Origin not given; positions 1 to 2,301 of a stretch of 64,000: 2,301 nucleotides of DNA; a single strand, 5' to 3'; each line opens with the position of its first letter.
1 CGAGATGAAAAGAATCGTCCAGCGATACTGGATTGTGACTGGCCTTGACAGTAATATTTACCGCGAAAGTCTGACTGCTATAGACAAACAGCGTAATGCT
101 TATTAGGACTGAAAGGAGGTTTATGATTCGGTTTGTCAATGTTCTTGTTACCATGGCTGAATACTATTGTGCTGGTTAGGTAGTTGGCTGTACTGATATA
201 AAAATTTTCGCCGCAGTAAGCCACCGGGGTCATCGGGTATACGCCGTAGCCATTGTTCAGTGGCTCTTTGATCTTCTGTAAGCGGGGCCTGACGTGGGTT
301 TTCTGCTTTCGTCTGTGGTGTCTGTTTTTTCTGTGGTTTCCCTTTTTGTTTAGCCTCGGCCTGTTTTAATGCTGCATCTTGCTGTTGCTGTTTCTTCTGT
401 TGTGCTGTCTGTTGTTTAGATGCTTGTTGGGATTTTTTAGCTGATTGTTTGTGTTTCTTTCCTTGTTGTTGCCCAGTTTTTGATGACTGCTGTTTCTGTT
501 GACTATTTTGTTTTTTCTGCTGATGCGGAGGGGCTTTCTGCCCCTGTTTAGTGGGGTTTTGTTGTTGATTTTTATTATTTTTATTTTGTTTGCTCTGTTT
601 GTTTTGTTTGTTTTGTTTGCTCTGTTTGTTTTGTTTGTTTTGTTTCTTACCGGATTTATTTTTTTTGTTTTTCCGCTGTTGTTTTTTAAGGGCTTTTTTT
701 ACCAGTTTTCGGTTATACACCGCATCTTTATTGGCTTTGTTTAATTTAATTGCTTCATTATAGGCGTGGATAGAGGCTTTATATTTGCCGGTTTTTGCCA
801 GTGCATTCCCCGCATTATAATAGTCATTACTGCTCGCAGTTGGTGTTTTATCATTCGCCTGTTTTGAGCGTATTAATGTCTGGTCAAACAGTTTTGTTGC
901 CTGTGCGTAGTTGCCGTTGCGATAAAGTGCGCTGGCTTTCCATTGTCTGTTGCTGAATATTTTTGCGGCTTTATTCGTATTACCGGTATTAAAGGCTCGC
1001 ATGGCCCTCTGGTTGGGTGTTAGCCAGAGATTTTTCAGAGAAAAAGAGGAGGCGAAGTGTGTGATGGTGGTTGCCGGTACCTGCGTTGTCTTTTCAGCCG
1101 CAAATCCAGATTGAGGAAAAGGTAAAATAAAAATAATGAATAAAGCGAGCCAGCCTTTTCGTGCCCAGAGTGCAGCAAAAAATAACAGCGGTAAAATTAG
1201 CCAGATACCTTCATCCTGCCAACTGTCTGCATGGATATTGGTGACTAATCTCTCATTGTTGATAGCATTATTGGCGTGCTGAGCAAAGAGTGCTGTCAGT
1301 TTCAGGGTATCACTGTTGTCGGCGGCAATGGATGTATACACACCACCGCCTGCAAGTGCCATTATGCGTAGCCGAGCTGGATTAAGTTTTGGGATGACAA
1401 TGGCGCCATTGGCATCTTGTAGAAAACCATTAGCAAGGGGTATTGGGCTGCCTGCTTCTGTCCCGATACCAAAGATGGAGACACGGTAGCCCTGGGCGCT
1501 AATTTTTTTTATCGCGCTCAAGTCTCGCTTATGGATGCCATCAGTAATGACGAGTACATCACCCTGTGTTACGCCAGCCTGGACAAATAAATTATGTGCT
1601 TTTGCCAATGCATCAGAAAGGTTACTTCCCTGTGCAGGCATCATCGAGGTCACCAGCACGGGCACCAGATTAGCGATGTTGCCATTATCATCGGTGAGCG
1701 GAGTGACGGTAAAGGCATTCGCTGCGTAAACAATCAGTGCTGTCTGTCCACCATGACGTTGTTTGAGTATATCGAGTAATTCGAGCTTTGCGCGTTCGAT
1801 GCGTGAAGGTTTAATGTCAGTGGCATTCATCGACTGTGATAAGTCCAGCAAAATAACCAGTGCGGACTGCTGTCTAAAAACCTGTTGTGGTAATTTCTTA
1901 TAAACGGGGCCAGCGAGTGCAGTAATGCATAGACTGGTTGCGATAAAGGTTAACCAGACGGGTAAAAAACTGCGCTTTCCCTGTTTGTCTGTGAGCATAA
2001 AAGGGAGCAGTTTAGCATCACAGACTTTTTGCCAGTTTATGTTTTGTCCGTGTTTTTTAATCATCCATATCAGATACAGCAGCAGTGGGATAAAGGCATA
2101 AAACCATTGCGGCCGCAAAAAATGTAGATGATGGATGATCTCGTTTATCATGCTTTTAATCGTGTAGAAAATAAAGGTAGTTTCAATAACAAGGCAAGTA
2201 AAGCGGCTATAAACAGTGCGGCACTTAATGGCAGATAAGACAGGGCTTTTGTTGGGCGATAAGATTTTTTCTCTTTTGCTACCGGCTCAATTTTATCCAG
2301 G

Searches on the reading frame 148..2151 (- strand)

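Call 82: search_protein_families(library=pfam, proteins=[window:148-2151:-], max_evalue=0.00001)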
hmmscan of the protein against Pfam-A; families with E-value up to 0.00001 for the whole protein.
window:148-2151:- (667 aa): 4 families
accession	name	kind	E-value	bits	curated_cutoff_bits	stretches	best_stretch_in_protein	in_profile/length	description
PF13519.12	VWA_2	-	2.2e-16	60.9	27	1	98-205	1-106/107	von Willebrand factor type A domain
PF07719.23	TPR_2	-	3.1e-09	36.7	27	0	444-474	4-34/34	Tetratricopeptide repeat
PF13424.12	TPR_12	-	3.2e-07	30.9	30.1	1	405-472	9-76/77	Tetratricopeptide repeat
PF00515.34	TPR_1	-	1.4e-06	28.3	27.8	0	444-472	4-32/34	Tetratricopeptide repeat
